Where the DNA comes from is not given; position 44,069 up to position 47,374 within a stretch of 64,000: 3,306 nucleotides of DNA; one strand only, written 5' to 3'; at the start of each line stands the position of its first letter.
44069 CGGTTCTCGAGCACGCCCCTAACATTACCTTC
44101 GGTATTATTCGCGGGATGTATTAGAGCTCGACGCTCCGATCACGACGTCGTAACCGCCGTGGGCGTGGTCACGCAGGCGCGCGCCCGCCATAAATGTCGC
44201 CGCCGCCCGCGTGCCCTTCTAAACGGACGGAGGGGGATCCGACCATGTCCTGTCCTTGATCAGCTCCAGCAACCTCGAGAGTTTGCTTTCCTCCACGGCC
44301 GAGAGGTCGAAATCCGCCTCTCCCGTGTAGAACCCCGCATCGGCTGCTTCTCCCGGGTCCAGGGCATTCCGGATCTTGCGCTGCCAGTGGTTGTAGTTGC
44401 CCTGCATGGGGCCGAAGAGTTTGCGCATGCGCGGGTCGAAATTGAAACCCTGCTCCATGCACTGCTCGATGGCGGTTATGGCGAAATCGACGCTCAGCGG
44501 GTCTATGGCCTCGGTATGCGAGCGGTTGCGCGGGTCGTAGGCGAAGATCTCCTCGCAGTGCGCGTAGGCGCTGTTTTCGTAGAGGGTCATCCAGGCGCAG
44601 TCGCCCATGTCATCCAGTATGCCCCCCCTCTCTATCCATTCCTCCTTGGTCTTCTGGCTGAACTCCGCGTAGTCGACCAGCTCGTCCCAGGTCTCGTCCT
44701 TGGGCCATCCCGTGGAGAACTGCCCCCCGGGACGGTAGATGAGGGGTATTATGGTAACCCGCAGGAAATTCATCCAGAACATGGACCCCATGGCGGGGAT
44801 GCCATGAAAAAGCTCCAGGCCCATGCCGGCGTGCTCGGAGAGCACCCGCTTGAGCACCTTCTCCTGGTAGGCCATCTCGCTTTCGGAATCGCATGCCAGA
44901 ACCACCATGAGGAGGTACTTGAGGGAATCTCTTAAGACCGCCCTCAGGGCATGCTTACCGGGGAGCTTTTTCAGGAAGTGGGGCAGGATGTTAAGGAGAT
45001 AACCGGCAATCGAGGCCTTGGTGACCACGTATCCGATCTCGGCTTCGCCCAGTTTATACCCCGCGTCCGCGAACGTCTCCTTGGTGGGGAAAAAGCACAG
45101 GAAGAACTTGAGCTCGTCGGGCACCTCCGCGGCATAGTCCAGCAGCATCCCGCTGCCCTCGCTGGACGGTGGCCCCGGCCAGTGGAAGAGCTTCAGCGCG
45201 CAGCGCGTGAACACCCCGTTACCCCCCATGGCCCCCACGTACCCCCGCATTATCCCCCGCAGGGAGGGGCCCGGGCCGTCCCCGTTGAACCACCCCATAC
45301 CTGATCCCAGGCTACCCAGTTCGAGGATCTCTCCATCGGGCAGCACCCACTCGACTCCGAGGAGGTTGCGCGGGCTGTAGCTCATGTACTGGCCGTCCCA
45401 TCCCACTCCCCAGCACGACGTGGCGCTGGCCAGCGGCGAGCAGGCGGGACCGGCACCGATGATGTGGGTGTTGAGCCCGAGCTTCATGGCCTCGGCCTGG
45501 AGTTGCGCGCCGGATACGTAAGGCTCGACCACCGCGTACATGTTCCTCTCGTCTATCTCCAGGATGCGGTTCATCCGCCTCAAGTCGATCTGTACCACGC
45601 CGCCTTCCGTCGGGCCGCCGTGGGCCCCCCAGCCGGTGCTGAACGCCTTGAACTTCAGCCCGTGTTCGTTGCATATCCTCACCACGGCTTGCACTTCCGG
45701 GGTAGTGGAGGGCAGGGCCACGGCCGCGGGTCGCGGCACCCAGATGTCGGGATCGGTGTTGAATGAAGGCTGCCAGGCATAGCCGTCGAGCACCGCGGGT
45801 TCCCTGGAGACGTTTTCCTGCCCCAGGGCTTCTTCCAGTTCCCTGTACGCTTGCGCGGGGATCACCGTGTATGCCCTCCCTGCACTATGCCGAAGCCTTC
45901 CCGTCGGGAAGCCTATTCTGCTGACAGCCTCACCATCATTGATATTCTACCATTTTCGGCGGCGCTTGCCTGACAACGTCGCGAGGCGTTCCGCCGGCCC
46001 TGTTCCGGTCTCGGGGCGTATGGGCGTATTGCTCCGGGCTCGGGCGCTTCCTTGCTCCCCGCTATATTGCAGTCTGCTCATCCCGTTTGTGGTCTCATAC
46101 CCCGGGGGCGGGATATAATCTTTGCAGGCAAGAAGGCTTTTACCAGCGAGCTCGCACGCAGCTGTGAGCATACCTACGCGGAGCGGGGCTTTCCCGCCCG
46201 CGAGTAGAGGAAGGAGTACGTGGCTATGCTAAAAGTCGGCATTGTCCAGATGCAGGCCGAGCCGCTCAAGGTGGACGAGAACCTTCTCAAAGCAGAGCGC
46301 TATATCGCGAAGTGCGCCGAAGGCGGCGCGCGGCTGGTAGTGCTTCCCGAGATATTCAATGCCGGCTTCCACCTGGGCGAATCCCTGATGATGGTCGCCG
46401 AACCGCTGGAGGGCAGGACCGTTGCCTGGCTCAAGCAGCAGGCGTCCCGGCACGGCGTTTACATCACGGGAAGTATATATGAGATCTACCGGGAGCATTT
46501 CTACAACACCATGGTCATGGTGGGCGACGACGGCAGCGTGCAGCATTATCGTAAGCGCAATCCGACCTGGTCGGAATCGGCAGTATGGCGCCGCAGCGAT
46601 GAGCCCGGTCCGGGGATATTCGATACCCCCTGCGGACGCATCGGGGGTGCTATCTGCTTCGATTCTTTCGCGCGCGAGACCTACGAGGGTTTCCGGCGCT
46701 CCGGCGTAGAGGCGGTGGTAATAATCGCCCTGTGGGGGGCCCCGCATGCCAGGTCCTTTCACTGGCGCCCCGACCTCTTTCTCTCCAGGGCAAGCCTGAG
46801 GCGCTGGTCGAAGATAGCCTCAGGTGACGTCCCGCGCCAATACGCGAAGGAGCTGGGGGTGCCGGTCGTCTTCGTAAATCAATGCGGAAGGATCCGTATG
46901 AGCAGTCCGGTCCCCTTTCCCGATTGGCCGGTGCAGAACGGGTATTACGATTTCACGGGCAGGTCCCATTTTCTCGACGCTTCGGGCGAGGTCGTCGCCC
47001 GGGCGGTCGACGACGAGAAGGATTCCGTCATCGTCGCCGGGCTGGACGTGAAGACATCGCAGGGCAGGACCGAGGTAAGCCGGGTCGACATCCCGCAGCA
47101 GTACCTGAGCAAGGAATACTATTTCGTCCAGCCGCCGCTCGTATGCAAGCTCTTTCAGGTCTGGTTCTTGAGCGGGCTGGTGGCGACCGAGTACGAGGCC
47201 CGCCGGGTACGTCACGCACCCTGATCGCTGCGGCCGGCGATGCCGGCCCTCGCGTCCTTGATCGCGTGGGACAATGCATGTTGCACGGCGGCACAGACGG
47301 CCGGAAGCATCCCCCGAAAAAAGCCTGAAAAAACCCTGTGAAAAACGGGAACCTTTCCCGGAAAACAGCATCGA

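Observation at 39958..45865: VAO-type flavoprotein / split-zinc-ribbon protein / CbbQ-NorQ ATPase / CbbO-NorD-like VWA protein in one minus-strand operon.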

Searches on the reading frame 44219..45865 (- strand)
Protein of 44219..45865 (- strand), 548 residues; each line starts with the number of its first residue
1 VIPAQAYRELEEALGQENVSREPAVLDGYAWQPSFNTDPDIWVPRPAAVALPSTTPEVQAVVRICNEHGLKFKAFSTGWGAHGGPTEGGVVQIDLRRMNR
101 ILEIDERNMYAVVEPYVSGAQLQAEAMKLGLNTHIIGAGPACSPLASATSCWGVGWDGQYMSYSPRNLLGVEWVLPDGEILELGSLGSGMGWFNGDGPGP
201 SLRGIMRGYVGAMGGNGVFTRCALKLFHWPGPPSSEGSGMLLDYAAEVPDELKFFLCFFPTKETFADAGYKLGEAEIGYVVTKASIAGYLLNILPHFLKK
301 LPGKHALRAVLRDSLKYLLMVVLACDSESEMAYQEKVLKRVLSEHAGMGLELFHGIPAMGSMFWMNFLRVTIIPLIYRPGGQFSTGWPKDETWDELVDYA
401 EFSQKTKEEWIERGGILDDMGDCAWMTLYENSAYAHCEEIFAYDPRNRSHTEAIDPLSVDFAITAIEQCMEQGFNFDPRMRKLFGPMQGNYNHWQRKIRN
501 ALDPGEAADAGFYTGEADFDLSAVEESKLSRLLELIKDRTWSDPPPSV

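Call 3: search_protein_families(library=pfam, proteins=[window:44219-45865:-], max_evalue=0.01)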
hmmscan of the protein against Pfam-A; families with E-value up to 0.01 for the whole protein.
window:44219-45865:- (548 aa): 1 family
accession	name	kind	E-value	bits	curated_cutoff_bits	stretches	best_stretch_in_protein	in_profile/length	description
PF01565.28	FAD_binding_4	-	2.8e-22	79.3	26.4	1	46-184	1-139/139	FAD binding domain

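Call 4: search_protein_families(library=ncbifam, proteins=[window:44219-45865:-], max_evalue=0.01)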
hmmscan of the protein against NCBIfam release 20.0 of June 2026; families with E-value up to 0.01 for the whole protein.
window:44219-45865:- (548 aa): 3 families
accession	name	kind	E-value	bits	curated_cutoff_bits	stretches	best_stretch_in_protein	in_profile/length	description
TIGR00387.1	glcD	equivalog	1.7e-12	46.9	567.9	1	49-230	1-174/413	glycolate oxidase subunit GlcD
NF008408.0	PRK11230.1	equivalog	1.7e-07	30.1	897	1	45-227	55-228/499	glycolate oxidase subunit GlcD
NF049975.1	2HglutDHaseYdiJ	equivalog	1.1e-05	23.4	1350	1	28-130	34-139/1018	D-2-hydroxyglutarate dehydrogenase YdiJ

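Call 15: search_solved_structures(query=window:44219-45865:-, max_evalue=0.01)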
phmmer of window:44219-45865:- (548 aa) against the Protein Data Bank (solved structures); distinct sequences matched with E-value up to 0.01: 49.
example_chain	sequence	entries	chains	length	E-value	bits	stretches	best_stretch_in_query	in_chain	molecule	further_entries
7pbg_A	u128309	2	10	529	1.3e-17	66.8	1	4-234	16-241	FAD-binding oxidoreductase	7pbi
8s7p_A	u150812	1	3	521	1.3e-16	63.5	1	38-206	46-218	Oxidoreductase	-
8s7q_A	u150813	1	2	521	7.8e-16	60.9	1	38-206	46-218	Oxidoreductase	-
8s7w_A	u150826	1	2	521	8.4e-16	60.8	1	38-206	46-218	Oxidoreductase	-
8s7r_A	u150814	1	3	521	1e-15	60.5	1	38-206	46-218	Oxidoreductase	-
8s7s_A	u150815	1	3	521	1e-15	60.4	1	38-206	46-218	Oxidoreductase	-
8s7n_A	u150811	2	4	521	1.1e-15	60.3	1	38-206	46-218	Oxidoreductase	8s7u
8s7t_A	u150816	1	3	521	1.4e-15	60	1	38-206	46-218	Oxidoreductase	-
9h40_A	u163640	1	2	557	3.5e-14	55.4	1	47-207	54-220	p-cresol methylhydroxylase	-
1wve_A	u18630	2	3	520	3.9e-14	55.3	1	45-206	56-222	4-cresol dehydrogenase [hydroxylating] flavoprotein subunit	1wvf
1dii_A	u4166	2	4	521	3.9e-14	55.3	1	45-206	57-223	P-CRESOL METHYLHYDROXYLASE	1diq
9fge_A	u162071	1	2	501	1.1e-13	53.7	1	30-221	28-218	FAD-binding oxidoreductase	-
9qgz_A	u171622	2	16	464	1.4e-13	53.5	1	8-219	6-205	Glycolate oxidase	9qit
9ffk_A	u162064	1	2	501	1.6e-13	53.3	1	30-221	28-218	FAD-binding oxidoreductase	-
5fxd_A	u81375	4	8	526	1.3e-12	50.2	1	45-224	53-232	PROBABLE VANILLYL-ALCOHOL OXIDASE | EUGENOL OXIDASE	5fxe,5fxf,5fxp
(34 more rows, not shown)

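Call 24: find_homologous_proteins(query=window:44219-45865:-)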
Query window:44219-45865:- (548 aa): 2960 proteins with E <= 0.001 among 8000 candidates; the best 120 are listed.
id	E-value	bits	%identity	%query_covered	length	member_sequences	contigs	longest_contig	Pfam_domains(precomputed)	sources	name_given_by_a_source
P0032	0.0e+0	1165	89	100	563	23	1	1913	PF01565.29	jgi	-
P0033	0.0e+0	1137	87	100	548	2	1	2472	PF01565.29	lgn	-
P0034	0.0e+0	1079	83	99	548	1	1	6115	PF01565.29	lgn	-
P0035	1.4e-293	993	76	100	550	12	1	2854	PF01565.29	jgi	jgi:glycolate oxidase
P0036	5.7e-281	951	74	99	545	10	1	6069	PF01565.29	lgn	-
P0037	1.8e-254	864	65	100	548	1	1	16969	PF01565.29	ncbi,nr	ncbi:MAG: FAD-binding oxidoreductase [Actinomycetota bacterium]|nr:FAD-binding oxidoreductase [Actin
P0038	1.4e-224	765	59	100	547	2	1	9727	PF01565.29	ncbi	-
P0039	1.3e-221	755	58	99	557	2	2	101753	PF01565.29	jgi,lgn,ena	jgi:glycolate oxidase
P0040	1.8e-221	755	58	99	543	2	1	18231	PF01565.29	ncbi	-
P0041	8.9e-221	752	60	100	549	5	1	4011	PF01565.29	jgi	jgi:glycolate oxidase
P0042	2.5e-220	751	58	99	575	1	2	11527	PF01565.29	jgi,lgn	jgi:glycolate oxidase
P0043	1.5e-219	748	57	100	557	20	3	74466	PF01565.29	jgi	-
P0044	1.0e-218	746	58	99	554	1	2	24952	PF01565.29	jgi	jgi:glycolate oxidase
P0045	1.2e-218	745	58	100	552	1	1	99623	PF01565.29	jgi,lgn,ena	-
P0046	5.2e-218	743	59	99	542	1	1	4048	PF01565.29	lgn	-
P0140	3.2e-195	668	55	100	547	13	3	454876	PF01565.29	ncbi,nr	ncbi:FAD-binding oxidoreductase [Candidatus Solincola sp.]|nr:FAD-binding oxidoreductase [Actinomyce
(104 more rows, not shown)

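Call 62: find_encoding_contigs(protein=P0140, flank=8000, max_places=3)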
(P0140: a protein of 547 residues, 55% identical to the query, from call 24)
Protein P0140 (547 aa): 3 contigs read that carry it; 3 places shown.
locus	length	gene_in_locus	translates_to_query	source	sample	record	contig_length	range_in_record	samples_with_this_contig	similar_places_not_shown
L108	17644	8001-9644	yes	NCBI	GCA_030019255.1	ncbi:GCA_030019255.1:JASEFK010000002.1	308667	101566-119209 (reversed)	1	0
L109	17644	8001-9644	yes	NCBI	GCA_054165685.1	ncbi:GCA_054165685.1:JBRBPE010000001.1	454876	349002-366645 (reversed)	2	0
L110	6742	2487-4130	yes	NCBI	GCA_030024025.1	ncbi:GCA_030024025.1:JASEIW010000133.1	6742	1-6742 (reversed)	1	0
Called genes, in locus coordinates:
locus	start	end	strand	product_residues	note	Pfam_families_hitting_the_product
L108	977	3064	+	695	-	PF08486:SpoIID, PF18986:DUF5719 (faint)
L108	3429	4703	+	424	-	PF03952:Enolase_N, PF00113:Enolase_C, PF13378:MR_MLE_C (weak)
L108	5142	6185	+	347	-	PF26549:Tricorn_N (faint)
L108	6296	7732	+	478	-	PF00224:PK, PF02887:PK_C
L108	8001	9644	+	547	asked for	PF01565:FAD_binding_4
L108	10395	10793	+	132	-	PF04977:DivIC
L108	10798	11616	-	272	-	PF18915:DUF5667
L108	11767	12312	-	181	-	PF07638:Sigma70_ECF, PF04542:Sigma70_r2, PF08281:Sigma70_r4_2, PF04545:Sigma70_r4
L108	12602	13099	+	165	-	-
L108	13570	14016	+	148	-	PF01575:MaoC_dehydratas (weak), PF13452:FAS1_DH_region, PF22622:MFE-2_hydrat-2_N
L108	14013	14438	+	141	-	PF01575:MaoC_dehydratas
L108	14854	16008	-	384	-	PF02771:Acyl-CoA_dh_N, PF02770:Acyl-CoA_dh_M, PF00441:Acyl-CoA_dh_1, PF08028:Acyl-CoA_dh_2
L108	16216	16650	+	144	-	PF01575:MaoC_dehydratas, PF13452:FAS1_DH_region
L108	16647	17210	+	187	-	PF04417:DUF501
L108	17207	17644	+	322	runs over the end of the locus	PF02541:Ppx-GppA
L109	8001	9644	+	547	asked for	PF01565:FAD_binding_4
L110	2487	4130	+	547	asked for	PF01565:FAD_binding_4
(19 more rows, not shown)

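Call 63: find_encoding_contigs(protein=P0039, flank=8000, max_places=2)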
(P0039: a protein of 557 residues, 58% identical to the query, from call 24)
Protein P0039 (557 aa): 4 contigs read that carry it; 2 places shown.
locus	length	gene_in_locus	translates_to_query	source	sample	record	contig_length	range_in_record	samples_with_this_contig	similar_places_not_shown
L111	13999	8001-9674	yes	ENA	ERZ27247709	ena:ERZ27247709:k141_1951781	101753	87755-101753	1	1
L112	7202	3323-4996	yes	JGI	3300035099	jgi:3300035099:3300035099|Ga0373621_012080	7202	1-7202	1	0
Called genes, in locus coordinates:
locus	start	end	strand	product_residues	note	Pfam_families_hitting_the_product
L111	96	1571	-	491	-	PF02310:B12-binding, PF04055:Radical_SAM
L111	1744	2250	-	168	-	PF00210:Ferritin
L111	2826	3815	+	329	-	PF01012:ETF, PF00766:ETF_alpha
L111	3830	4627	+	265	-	PF01012:ETF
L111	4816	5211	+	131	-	-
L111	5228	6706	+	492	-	PF01565:FAD_binding_4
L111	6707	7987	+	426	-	PF13183:Fer4_8 (weak), PF02754:CCG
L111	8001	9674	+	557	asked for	PF01565:FAD_binding_4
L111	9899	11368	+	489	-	PF00890:FAD_binding_2 (faint), PF01134:GIDA (faint), PF01494:FAD_binding_3, PF03486:HI0933_like (faint), PF04820:Trp_halogenase (faint), PF07992:Pyr_redox_2 (faint), PF12831:FAD_oxidored, PF01266:DAO (weak)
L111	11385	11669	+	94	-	PF12838:Fer4_7 (faint), PF25160:LdpA_Fe-S-bd (faint), PF00037:Fer4 (weak), PF12797:Fer4_2 (weak), PF12837:Fer4_6, PF13187:Fer4_9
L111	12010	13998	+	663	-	?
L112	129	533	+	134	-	-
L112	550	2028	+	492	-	PF01565:FAD_binding_4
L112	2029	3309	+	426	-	PF13183:Fer4_8 (weak), PF02754:CCG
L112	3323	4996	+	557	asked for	PF01565:FAD_binding_4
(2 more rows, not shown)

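Call 92: predict_structure(alignment_id=A5)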
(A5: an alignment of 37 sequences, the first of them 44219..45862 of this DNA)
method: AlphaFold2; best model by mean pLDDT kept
length: 547 residues; sequences in the alignment: 37
mean_pLDDT: 79.4   pTM: 0.83
mean pLDDT of the five models: 79.4, 77.8, 74.9, 72.9, 68.0
residues with pLDDT >= 90: 141; 70-90: 290; 50-70: 79; < 50: 37
segments of 3 or more residues with pLDDT < 50: 152-154, 162-164, 184-208
pLDDT, mean of each block of 10 residues (from residue 1): 96 97 81 55 86 97 94 69 79 92 89 86 86 61 72 54 61 88 46 37 46 72 81 78 82 92 93 84 80 75 79 88 88 96 95 83 65 55 74 88 90 87 75 76 84 89 85 75 84 82 85 84 93 91 66
secondary structure, 60 per line:
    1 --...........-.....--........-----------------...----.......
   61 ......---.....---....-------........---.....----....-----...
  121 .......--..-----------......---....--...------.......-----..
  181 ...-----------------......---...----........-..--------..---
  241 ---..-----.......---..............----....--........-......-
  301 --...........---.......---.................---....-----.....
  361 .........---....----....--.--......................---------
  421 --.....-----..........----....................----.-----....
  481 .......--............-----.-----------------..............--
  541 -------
elements in order: H3-13 H22-29 E47-49 H54-66 E70-74 H78-81 E89-93 E100-104 E109-112 H118-127 H143-148 H152-155 E167-173 E179-183 H201-206 E217-224 E251-257 H261-274 E279-282 H285-292 H294-299 H303-313 E317-323 H327-343 E347-350 H356-369 H373-376 E381-384 H392-411 E423-427 E433-442 H447-466 H477-487 H490-501 H525-538

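Call 96: fold_search(model_id=the predicted structure, library=pdb)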
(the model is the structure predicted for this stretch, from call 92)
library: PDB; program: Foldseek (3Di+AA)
matches with E <= 10: 696; with E <= 0.001: 306
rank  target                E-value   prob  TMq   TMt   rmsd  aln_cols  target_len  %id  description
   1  7pbg_A                8.9e-23  1.00  0.70  0.72   5.4       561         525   19  4-ethylphenol oxidase from Gulosibacter chungangensis: native structure (released 2021-09-29)
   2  8jdt                  8.9e-23  1.00  0.62  0.73   5.8       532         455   18  Crystal structure of mLDHD in complex with 2-ketobutanoic acid (released 2023-10-18)
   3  8jds                  1.2e-22  1.00  0.63  0.73   5.8       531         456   18  Crystal structure of mLDHD in complex with Pyruvate (released 2023-10-18)
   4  8s7w_A                1.4e-22  1.00  0.70  0.73   5.2       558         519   19  Vanillyl-alcohol dehydrogenase from Marinicaulis flavus: P151V mutant (released 2025-01-15)
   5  8s7p_C                1.5e-22  1.00  0.69  0.73   5.4       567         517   17  Vanillyl-alcohol dehydrogenase from Marinicaulis flavus (released 2025-01-15)
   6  8s7n_A                1.9e-22  1.00  0.71  0.75   4.9       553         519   19  Vanillyl-alcohol dehydrogenase from Marinicaulis flavus: P151L mutant bound to eugenol (released 2025-01-15)
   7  8s7s_A                2.2e-22  1.00  0.71  0.75   5.1       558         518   18  Vanillyl-alcohol dehydrogenase from Marinicaulis flavus: P151G mutant (released 2025-01-15)
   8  9ffk_A                2.3e-22  1.00  0.70  0.76   4.7       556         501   20  Vanillyl alcohol oxidase from Novosphingobium sp in complex with vanillyl alcohol (released 2025-01-15)
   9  8jdu                  2.7e-22  1.00  0.62  0.73   5.8       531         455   18  Crystal structure of mLDHD in complex with 2-ketovaleric acid (released 2023-10-18)
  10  1dii_A                3.4e-22  1.00  0.72  0.75   4.7       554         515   18  CRYSTAL STRUCTURE OF P-CRESOL METHYLHYDROXYLASE AT 2.5 A RESOLUTION (released 1999-12-08)
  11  8s7r_A                3.5e-22  1.00  0.70  0.73   5.3       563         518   18  Vanillyl-alcohol dehydrogenase from Marinicaulis flavus: P151T mutant (released 2025-01-15)
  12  8jde                  3.5e-22  1.00  0.63  0.74   5.5       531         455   19  Crystal structure of mLDHD in complex with D-lactate (released 2023-10-18)
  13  8jdx                  4.2e-22  1.00  0.62  0.73   5.8       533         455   18  Crystal structure of mLDHD in complex with 2-ketoisovaleric acid (released 2023-10-18)
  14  8jdb                  6.0e-22  1.00  0.63  0.74   5.7       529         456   18  Crystal structure of H405A mLDHD in complex with D-2-hydroxyoctanoic acid (released 2023-10-18)
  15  9fge_A                6.4e-22  1.00  0.70  0.75   4.7       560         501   19  Vanillyl alcohol oxidase from Novosphingobium sp: T181D mutant in complex with vanillin (released 2025-01-15)
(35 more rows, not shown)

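Call 106: search_protein_families(library=padloc, proteins=[window:44219-45865:-], max_evalue=0.001)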
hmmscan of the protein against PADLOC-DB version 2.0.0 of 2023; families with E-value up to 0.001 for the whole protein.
window:44219-45865:- (548 aa): 0 families

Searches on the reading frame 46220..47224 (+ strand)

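Call 3: search_protein_families(library=pfam, proteins=[window:46220-47224:+], max_evalue=0.01)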
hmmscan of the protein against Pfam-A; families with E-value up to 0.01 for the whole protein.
window:46220-47224:+ (334 aa): 1 family
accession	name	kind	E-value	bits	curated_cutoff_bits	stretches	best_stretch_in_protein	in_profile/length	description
PF00795.27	CN_hydrolase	-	2.5e-34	119.2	23.2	1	5-280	1-251/256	Carbon-nitrogen hydrolase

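Call 4: search_protein_families(library=ncbifam, proteins=[window:46220-47224:+], max_evalue=0.01)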
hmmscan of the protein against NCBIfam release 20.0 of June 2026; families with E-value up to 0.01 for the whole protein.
window:46220-47224:+ (334 aa): 9 families
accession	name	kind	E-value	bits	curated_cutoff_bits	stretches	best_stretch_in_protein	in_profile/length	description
NF040852.1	nitrile_Arch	equivalog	1.6e-24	86.5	500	1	4-165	1-165/262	nitrilase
TIGR03381.1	agmatine_aguB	equivalog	2.9e-22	79.3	410.25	1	5-281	2-259/279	N-carbamoylputrescine amidase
TIGR04048.1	nitrile_sll0784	equivalog_domain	3.6e-11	42.6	502.6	1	4-150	3-163/301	Nit6803 family nitrilase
NF007757.0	PRK10438.1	equivalog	1.9e-10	40.4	249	1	1-190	1-180/256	amidohydrolase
NF010588.0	PRK13981.1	equivalog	8.8e-09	34.3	479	1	3-178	4-180/546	NAD+ synthase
NF009803.0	PRK13287.1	equivalog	9.2e-08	31.2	406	1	9-170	19-189/333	formamidase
NF033621.1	de_GSH_amidase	exception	2.2e-05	23.9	355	1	8-183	4-183/260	deaminated glutathione amidase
NF009802.0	PRK13286.1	equivalog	0.00019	20.5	427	1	8-164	17-184/345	aliphatic amidase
NF043013.1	DeGluthAmidYersProt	equivalog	0.00079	18.6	500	1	115-184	128-194/278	deaminated glutathione amidase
